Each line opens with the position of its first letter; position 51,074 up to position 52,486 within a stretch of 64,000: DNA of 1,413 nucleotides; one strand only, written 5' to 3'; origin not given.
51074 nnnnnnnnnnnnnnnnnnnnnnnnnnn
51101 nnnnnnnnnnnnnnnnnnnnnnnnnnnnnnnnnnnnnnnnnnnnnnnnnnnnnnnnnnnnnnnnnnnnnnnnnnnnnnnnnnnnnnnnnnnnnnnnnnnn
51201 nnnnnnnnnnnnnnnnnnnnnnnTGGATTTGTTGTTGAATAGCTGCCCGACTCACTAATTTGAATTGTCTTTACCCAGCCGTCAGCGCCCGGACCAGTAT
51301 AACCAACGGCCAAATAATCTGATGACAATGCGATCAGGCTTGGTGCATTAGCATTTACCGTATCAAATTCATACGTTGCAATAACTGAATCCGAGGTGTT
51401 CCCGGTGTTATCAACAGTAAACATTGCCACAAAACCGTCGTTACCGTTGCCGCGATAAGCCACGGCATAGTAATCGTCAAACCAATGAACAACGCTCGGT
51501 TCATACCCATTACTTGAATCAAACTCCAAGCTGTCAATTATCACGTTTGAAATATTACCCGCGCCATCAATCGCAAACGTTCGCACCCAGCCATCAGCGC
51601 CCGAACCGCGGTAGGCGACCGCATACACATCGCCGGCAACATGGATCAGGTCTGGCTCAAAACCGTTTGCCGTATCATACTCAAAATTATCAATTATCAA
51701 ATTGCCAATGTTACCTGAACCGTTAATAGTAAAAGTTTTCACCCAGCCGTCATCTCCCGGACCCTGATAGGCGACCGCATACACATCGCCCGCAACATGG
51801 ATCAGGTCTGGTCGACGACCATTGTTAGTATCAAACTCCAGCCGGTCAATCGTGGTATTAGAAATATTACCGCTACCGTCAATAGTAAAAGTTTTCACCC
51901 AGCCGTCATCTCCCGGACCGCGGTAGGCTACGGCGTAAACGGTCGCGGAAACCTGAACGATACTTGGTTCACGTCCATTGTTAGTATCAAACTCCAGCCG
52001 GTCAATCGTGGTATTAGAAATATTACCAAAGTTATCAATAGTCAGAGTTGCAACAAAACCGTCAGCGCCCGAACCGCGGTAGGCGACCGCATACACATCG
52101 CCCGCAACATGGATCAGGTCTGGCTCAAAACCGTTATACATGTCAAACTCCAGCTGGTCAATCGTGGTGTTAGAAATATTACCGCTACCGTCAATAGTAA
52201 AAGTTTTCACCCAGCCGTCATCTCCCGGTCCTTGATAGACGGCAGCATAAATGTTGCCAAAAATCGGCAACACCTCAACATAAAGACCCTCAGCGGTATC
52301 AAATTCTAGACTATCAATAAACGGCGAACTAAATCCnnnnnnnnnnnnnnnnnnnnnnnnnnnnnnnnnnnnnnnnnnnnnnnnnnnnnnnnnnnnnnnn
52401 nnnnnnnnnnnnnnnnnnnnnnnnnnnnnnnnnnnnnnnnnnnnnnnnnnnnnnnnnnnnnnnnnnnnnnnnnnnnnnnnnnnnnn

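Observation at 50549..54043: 1164-aa pilin-headed protein with BNR/Asp-box modules and a 7-bladed repeat propeller: candidate pilus-tip adhesin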

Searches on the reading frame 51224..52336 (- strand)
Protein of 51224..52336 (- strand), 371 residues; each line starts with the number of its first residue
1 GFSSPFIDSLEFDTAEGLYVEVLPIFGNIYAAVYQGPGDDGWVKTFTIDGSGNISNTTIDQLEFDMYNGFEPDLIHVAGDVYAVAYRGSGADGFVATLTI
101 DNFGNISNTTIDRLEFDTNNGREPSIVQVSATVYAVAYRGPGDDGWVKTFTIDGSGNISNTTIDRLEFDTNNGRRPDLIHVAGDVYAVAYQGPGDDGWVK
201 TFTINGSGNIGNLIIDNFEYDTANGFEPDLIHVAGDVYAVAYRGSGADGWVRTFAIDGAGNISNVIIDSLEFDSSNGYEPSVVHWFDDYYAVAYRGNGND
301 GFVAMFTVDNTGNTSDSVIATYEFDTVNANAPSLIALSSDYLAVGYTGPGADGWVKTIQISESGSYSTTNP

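Call 35: find_homologous_proteins(query=window:51224-52336:-)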
Query window:51224-52336:- (371 aa): 421 proteins with E <= 0.001 among 8000 candidates; the best 120 are listed.
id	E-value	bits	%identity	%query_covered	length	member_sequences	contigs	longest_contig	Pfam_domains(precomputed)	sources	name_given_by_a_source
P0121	6.9e-178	609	49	96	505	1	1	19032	-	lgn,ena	-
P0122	5.8e-171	587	48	97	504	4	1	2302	-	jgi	jgi:hypothetical protein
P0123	5.1e-162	557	50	97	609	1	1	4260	-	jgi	jgi:hypothetical protein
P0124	2.8e-160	552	49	96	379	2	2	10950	PF11954.14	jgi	jgi:hypothetical protein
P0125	1.3e-150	520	39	94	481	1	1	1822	-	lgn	-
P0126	2.9e-150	519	48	85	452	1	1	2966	-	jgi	jgi:hypothetical protein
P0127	1.4e-149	516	46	97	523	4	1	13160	-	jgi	-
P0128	4.7e-147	508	46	96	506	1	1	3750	-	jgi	jgi:hypothetical protein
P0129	2.6e-145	502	47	98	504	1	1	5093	-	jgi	jgi:hypothetical protein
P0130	3.6e-144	498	48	96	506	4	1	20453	-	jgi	jgi:hypothetical protein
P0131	1.0e-143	497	41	91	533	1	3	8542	-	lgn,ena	-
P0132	3.9e-141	489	42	98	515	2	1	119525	-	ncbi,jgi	-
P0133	1.1e-138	480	50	97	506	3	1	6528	-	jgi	-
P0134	1.8e-138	480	46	90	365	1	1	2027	-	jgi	-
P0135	1.2e-134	467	46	96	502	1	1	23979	-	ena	-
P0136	9.5e-134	464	53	97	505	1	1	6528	-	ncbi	-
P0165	4.2e-117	409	49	96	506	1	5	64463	-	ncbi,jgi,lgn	-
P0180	3.9e-114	400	46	98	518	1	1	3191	-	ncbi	-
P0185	1.0e-112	395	46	98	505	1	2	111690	-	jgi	jgi:hypothetical protein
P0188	2.3e-112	394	47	98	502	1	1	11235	PF11203.14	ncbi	-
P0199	1.3e-110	388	46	96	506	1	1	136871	-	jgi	jgi:hypothetical protein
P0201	3.2e-109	383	46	96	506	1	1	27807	-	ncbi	-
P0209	2.9e-107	377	48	97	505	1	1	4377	-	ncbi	-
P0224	1.0e-103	365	41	95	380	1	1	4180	-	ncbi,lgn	-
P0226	4.8e-103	363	43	97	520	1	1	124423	-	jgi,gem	-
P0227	5.0e-103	363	46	97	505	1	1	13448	PF08462.17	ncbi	-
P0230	1.6e-102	361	42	95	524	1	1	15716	PF00801.27,PF17963.8,PF17892.8,PF17803.8,PF18911.7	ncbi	-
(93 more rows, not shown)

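Call 38: find_encoding_contigs(protein=P0132, flank=8000, max_places=2)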
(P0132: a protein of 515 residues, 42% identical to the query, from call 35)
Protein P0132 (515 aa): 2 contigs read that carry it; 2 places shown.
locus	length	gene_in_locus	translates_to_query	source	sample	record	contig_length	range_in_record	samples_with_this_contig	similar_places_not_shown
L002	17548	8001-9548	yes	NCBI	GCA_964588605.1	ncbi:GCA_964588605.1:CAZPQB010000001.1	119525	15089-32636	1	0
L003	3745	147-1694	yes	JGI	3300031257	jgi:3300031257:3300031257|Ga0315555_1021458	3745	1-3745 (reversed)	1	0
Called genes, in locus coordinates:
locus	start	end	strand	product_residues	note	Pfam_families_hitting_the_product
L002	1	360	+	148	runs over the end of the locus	PF00072:Response_reg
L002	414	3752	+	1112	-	PF00072:Response_reg, PF08448:PAS_4, PF00989:PAS, PF08448:PAS_4, PF13426:PAS_9, PF08448:PAS_4, PF13426:PAS_9, PF00512:HisKA, +6 more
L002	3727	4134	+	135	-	PF00072:Response_reg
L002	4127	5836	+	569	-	PF05157:MshEN, PF00437:T2SSE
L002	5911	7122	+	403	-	PF28597:T2SSF_N (faint), PF00482:T2SSF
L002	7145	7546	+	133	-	-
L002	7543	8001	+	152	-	PF15980:ComGF (faint)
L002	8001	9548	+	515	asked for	-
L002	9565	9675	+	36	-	-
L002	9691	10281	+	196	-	-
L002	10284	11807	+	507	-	PF11104:PilM_2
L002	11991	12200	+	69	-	-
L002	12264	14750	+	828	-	PF14417:MEDS, PF00989:PAS (weak), PF13426:PAS_9, PF00989:PAS, PF13426:PAS_9, PF08447:PAS_3, PF00512:HisKA, PF02518:HATPase_c, +2 more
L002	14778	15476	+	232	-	PF00072:Response_reg, PF00486:Trans_reg_C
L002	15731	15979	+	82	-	-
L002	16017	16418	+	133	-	PF00072:Response_reg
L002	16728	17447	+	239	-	PF12838:Fer4_7 (faint)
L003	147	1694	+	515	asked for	-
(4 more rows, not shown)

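Call 39: find_encoding_contigs(protein=P0199, flank=8000, max_places=2)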
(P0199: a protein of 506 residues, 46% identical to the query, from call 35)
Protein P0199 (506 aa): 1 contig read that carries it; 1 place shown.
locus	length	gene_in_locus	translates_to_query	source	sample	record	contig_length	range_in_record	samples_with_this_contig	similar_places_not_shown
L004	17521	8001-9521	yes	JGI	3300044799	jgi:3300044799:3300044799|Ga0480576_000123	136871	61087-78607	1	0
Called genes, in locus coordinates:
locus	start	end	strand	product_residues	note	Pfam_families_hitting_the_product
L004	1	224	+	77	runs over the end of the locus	PF12728:HTH_17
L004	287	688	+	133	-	PF07963:N_methyl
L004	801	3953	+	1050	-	PF00989:PAS, PF13426:PAS_9, PF00989:PAS, PF08448:PAS_4, PF13426:PAS_9, PF13426:PAS_9, PF00989:PAS, PF13426:PAS_9, +18 more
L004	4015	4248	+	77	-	PF00072:Response_reg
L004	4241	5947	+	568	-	PF05157:MshEN, PF00437:T2SSE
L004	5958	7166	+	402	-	PF00482:T2SSF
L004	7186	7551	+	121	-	-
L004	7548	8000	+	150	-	-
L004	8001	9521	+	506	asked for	-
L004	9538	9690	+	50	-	-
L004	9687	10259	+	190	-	-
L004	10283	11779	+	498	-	PF11104:PilM_2, PF05137:PilN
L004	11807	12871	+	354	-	PF00437:T2SSE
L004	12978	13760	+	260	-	PF00072:Response_reg, PF00486:Trans_reg_C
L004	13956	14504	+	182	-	-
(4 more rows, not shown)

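Call 42: search_protein_representatives(protein=window:51224-52336:-)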
Query: 371 residues. Proteins with E-value up to 0.001 (for the whole library): 1723; up to 1e-10: 1390; up to 1e-30: 737. The best 150 are listed.
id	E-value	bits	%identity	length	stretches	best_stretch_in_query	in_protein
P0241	0.0e+00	2591.0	47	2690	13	25-326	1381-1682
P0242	0.0e+00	1195.8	41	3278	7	21-338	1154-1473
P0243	9.1e-281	946.4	43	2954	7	54-297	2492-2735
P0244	5.6e-265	894.5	45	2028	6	52-313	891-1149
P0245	1.4e-242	820.7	52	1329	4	72-313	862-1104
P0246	4.3e-238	806.0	47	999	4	25-296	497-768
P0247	2.1e-218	741.2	47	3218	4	34-288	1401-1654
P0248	7.4e-213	722.9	49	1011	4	1-263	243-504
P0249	3.7e-209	710.7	46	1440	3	31-303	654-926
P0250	9.7e-203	689.6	50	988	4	36-283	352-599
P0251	1.3e-190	649.7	38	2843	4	60-366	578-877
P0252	3.5e-190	648.3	41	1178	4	51-326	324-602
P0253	2.3e-176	602.8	45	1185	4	40-297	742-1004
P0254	8.1e-173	591.1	42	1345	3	2-371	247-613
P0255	1.2e-166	570.8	45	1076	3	40-267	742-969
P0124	8.9e-161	551.5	55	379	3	41-275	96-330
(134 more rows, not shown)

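Call 46: predict_structure(alignment_id=A2)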
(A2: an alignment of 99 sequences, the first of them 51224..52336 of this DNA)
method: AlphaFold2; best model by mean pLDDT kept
length: 371 residues; sequences in the alignment: 99
mean_pLDDT: 96.0   pTM: 0.93
mean pLDDT of the five models: 96.0, 95.8, 95.7, 95.6, 95.4
residues with pLDDT >= 90: 354; 70-90: 6; 50-70: 5; < 50: 6
segments of 3 or more residues with pLDDT < 50: 368-371
pLDDT, mean of each block of 10 residues (from residue 1): 78 96 98 98 98 97 97 98 98 98 98 97 98 99 98 98 98 98 98 98 98 97 98 98 98 99 98 98 97 98 98 97 96 97 97 96 59 42
secondary structure, 60 per line:
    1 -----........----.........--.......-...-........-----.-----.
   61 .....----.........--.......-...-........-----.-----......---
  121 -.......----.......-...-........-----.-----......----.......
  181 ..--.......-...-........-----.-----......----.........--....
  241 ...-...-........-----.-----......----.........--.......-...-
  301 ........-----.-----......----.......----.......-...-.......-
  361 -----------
elements in order: E6-13 E18-26 E29-35 E41-48 E60-65 E70-78 E81-87 E93-100 E112-117 E122-128 E133-139 E145-152 E164-169 E174-182 E185-191 E197-204 E216-221 E226-234 E237-243 E249-256 E268-273 E278-286 E289-295 E301-308 E320-325 E330-336 E341-347 E353-359

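Call 55: search_protein_families(library=pfam, proteins=[P0132, P0199, P0226, L002:7145-7546:+, L002:7543-8001:+, L002:9691-10281:+, P0124, P0230], max_evalue=1)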
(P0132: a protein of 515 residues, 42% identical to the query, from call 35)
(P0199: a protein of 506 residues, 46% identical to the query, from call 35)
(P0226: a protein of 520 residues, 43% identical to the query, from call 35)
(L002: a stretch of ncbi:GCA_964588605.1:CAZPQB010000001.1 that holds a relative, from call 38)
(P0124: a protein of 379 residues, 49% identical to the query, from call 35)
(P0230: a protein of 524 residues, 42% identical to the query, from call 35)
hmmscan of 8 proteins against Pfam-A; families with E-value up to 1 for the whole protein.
P0132 (515 aa): 4 families
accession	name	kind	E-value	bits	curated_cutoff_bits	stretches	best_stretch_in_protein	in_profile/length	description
PF03561.21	Allantoicase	-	0.0015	18.8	27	0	104-155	57-110/155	Allantoicase repeat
PF11954.13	DUF3471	-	0.0016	19.2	29.3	0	325-353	38-66/103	Domain of unknown function (DUF3471)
PF06260.17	DUF1024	-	0.05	14.3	27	0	292-310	12-30/82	Protein of unknown function (DUF1024)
PF22134.1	DM_Arn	-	0.25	12.1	26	0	288-311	49-72/79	DNA Mimic Protein Arn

P0199 (506 aa): 4 families
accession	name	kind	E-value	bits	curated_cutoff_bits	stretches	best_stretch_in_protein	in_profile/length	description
PF11203.13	EccE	-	0.13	13.1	23.7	0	189-210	20-41/97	Putative type VII ESX secretion system translocon, EccE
PF04360.17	Serglycin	-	0.2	12.1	30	1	59-108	55-104/149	Serglycin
PF02747.20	PCNA_C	-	0.23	12.1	23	0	255-282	39-66/128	Proliferating cell nuclear antigen, C-terminal domain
PF03561.21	Allantoicase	-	0.77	9.9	27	0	257-290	54-87/155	Allantoicase repeat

P0226 (520 aa): 4 families
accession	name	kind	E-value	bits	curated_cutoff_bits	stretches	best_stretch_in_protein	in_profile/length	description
PF11203.13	EccE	-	0.0014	19.4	23.7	0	197-225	18-46/97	Putative type VII ESX secretion system translocon, EccE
PF16211.10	Histone_H2A_C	-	0.016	15.4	20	0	211-223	6-18/35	C-terminus of histone H2A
PF01339.22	CheB_methylest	-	0.029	14.6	24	0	299-330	107-140/174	CheB methylesterase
PF19454.4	DUF5992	-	0.071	13.5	23.8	0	267-298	73-104/106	Family of unknown function (DUF5992)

L002:7145-7546:+ (133 aa): 1 family
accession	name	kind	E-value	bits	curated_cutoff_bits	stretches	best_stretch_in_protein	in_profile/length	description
PF07963.17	N_methyl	-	0.0024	17.8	21.2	1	19-40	4-25/27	Prokaryotic N-terminal methylation motif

L002:7543-8001:+ (152 aa): 2 families
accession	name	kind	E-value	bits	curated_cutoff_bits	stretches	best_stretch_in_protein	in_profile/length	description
PF15980.10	ComGF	-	1.2e-05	25.9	27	1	67-128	32-95/100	Putative Competence protein ComGF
PF02949.25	7tm_6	-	0.16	11.4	25.8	1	24-57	231-264/313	7tm Odorant receptor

L002:9691-10281:+ (196 aa): 5 families
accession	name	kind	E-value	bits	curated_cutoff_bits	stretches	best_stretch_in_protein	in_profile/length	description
PF24211.1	DUF7432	-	0.00011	23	27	1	46-82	62-98/120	Family of unknown function (DUF7432)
PF10741.14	T2SSM_b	-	0.00016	22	21.7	1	78-184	13-111/111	Type II secretion system (T2SS), protein M subtype b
PF18952.6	DUF5696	-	0.035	13.1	25.6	1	77-182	261-363/612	Family of unknown function (DUF5696)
PF04350.18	PilO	-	0.049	14.2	22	1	56-145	27-113/145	Pilus assembly protein, PilO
PF15191.11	Synaptonemal_3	-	0.088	13.2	27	0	118-146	40-68/92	Synaptonemal complex central element protein 3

P0124 (379 aa): 6 families
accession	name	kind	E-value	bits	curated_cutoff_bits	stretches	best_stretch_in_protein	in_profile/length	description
PF11954.13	DUF3471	-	3.2e-07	31.1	29.3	1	275-329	40-96/103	Domain of unknown function (DUF3471)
PF04076.19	BOF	-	0.00022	21.7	25.8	0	4-32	59-87/103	Bacterial OB fold (BOF) protein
PF23456.1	CSDE1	-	0.024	15.2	27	0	81-98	38-55/84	Cold shock domain-containing protein E1 CSD domain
PF13280.12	WYL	-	0.17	12.3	21.8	0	181-199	38-56/70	WYL domain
PF10791.14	F1F0-ATPsyn_F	-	0.22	12.5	24.7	0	165-194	55-84/92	Mitochondrial F1-F0 ATP synthase subunit F of fungi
PF02740.20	Colipase_C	-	0.27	11.9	23.7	0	31-57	8-34/44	Colipase, C-terminal domain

P0230 (524 aa): 12 families
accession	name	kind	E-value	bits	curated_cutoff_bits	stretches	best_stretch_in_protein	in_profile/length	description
PF17963.7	Big_9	-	1.1e-20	74.7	23.6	1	433-521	1-89/89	Bacterial Ig domain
PF17892.7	Cadherin_5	-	2.5e-18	66.1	26.5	1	433-523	2-98/98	Cadherin-like domain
PF17803.7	Cadherin_4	-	2e-14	54.3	25.1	1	432-490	10-71/71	Bacterial cadherin-like domain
PF18911.6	PKD_4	-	6.2e-13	49.1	27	1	6-65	26-85/85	PKD domain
PF00801.26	PKD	-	2.6e-09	37.4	23.5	1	11-59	27-77/80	PKD domain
PF15943.11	YdaS_toxin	-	0.0003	21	30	0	290-306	39-55/65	Bacterial toxin YdaS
PF24313.1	Paratox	-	0.0034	17.5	27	0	287-308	12-36/59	Paratox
PF18701.6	DUF5641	-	0.0051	17.5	23.1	0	280-304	61-85/94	Family of unknown function (DUF5641)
PF19076.6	CshA_repeat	-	0.0094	17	27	1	458-501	37-81/103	Surface adhesin CshA repetitive domain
PF06260.17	DUF1024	-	0.026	15.3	27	0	380-409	12-42/82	Protein of unknown function (DUF1024)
PF17400.7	DUF5406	-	0.035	14.8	25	0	332-402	19-87/116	Family of unknown function (DUF5406)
PF21684.2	PipB2_N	-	0.83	10.2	27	0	375-420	57-102/107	Secreted effector protein PipB2, N-terminal domain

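Call 57: list_cluster_members(proteins=[P0132, P0165, P0136, P0201, P0209, P0188, P0227, P0230, P0224, P0180])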
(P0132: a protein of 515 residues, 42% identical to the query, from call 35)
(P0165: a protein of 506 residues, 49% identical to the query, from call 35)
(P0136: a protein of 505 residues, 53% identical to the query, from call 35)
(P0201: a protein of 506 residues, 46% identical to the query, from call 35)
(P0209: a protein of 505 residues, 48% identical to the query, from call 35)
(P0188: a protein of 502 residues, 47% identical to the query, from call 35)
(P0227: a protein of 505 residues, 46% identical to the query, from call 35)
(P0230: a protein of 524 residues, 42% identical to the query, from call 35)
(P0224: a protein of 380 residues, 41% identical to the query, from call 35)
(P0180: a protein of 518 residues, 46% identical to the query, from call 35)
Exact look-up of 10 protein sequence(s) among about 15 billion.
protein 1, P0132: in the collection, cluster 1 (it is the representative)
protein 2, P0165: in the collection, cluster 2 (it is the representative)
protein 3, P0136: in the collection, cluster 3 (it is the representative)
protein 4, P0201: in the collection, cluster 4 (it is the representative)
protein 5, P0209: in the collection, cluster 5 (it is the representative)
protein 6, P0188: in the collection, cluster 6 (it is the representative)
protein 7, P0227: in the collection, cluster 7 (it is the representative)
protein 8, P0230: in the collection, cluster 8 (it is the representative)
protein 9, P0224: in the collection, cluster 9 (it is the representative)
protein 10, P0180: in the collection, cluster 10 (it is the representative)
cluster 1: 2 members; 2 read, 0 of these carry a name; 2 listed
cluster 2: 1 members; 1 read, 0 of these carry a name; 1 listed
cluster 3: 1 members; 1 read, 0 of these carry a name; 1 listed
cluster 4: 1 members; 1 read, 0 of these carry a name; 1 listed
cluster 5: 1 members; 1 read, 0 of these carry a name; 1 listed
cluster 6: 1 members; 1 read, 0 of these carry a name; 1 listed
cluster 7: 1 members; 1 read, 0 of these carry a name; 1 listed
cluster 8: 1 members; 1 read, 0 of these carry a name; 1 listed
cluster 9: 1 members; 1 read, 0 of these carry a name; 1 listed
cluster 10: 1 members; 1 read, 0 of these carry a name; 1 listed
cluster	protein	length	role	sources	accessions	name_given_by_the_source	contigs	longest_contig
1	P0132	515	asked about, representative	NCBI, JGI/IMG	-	-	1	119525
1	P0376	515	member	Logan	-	-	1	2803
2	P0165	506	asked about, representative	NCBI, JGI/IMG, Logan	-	-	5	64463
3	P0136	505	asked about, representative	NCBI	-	-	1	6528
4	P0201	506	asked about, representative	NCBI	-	-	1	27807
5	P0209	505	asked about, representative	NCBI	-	-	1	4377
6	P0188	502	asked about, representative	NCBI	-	-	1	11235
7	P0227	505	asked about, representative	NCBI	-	-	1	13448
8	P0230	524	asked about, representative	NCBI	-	-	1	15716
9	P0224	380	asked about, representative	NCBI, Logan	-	-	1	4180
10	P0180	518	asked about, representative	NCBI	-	-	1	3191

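Call 81: find_encoding_contigs(protein=P0185, flank=6000, max_places=1)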
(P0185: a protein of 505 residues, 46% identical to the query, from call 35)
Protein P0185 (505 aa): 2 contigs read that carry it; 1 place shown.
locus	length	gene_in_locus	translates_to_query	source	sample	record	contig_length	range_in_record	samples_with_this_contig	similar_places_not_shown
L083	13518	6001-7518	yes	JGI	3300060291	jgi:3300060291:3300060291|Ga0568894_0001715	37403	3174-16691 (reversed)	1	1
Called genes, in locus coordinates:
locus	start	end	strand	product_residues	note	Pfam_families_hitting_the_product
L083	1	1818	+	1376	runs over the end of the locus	PF00072:Response_reg, PF13426:PAS_9, PF12860:PAS_7, PF13426:PAS_9, PF00989:PAS, PF13426:PAS_9, PF08448:PAS_4, PF13426:PAS_9, +17 more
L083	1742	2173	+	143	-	PF00072:Response_reg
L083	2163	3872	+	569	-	PF05157:MshEN, PF00437:T2SSE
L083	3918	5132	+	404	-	PF00482:T2SSF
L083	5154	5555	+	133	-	-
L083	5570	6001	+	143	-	-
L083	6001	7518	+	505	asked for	-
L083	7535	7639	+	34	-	-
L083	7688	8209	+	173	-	-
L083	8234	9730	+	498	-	PF11104:PilM_2 (weak)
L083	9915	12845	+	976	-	PF14417:MEDS, PF13185:GAF_2, PF00989:PAS, PF13426:PAS_9, PF08447:PAS_3, PF13426:PAS_9, PF00512:HisKA, PF02518:HATPase_c, +4 more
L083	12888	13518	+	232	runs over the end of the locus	PF00072:Response_reg, PF00486:Trans_reg_C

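Call 82: find_encoding_contigs(protein=P0226, flank=6000, max_places=1)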
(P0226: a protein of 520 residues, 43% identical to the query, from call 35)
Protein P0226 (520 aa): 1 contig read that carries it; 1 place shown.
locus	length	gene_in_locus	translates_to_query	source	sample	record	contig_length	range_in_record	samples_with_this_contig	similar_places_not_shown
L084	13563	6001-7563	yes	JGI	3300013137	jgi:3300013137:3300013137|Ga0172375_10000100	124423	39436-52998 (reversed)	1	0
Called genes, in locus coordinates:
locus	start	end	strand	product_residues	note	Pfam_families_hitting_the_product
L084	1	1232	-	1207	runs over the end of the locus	PF08447:PAS_3, PF13185:GAF_2, PF00989:PAS, PF08448:PAS_4, PF13426:PAS_9, PF08448:PAS_4, PF13426:PAS_9, PF00512:HisKA, +9 more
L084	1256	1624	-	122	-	PF00072:Response_reg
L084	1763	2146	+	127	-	PF07963:N_methyl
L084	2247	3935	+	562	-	PF05157:MshEN, PF00437:T2SSE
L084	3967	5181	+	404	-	PF00482:T2SSF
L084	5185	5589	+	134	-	-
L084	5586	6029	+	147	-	PF07963:N_methyl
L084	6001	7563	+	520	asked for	-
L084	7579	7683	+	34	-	-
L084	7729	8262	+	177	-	-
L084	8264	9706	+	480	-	PF11104:PilM_2, PF05137:PilN (weak)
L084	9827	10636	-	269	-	PF00753:Lactamase_B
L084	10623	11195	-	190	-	PF02677:QueH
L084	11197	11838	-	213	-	PF00702:Hydrolase (weak), PF12710:HAD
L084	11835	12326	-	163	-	PF14697:Fer4_21 (faint), PF13187:Fer4_9 (faint), PF12838:Fer4_7, PF13247:Fer4_11, PF12797:Fer4_2 (weak), PF00037:Fer4 (weak), PF12837:Fer4_6, PF13237:Fer4_10 (weak)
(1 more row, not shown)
